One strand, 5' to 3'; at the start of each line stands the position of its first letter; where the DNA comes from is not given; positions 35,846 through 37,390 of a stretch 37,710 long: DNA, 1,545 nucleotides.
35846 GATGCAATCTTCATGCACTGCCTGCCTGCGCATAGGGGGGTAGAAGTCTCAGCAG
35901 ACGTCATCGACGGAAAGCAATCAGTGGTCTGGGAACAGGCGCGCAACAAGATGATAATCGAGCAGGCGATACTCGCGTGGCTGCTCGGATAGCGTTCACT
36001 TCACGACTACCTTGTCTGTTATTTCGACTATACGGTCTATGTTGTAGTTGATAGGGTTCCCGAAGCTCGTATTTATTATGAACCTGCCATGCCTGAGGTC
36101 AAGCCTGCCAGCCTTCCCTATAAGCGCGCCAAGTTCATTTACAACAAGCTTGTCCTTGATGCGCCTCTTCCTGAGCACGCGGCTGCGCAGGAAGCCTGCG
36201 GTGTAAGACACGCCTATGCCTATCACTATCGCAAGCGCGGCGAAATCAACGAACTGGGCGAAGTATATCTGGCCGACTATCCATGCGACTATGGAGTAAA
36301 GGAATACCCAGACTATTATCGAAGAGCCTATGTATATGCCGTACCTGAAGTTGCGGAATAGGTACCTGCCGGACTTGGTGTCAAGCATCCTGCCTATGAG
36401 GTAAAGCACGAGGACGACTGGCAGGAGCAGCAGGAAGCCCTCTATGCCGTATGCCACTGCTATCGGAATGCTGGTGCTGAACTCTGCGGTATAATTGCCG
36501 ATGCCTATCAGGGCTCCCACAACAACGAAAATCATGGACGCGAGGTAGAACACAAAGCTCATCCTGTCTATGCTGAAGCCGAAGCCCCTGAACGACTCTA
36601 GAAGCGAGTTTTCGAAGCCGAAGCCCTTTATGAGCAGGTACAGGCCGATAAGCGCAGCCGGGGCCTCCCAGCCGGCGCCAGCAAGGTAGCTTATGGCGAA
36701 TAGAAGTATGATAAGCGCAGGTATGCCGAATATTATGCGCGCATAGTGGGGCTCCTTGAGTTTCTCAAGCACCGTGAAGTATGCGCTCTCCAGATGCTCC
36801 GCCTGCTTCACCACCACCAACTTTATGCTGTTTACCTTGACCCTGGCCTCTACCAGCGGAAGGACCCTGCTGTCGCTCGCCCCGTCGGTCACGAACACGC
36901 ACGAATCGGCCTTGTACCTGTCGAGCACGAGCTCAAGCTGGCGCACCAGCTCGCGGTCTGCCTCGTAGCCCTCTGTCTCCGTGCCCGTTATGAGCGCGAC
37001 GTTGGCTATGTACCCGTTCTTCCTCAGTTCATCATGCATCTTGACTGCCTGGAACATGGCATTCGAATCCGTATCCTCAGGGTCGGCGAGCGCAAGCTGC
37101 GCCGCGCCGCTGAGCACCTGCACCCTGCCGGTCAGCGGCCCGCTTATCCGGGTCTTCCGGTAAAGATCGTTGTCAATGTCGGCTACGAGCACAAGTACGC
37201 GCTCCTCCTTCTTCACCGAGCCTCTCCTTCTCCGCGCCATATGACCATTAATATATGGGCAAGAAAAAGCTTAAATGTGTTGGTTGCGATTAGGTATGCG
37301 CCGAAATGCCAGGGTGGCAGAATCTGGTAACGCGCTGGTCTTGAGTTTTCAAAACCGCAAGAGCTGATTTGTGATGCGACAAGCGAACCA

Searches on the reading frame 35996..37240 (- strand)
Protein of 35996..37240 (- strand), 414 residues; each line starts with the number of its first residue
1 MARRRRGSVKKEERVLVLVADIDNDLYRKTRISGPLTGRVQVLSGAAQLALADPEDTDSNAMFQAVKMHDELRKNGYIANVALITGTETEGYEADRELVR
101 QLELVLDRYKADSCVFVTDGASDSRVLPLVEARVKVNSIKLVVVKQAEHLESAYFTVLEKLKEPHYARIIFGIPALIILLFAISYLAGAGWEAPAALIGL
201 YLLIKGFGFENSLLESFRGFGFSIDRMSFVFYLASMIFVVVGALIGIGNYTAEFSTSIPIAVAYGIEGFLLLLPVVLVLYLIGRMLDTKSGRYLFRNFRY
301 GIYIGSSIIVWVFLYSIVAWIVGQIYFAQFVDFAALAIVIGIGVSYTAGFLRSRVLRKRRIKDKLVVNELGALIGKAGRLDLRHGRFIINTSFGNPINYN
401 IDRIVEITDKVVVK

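Call 9: search_protein_families(library=pfam, proteins=[window:35996-37240:-], max_evalue=0.001)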
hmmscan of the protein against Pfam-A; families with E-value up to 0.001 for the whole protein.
window:35996-37240:- (414 aa): 1 family
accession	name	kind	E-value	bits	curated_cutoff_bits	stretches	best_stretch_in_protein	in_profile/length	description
PF04123.18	DUF373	-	1.2e-75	255.4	28.3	1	14-342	1-331/335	Domain of unknown function (DUF373)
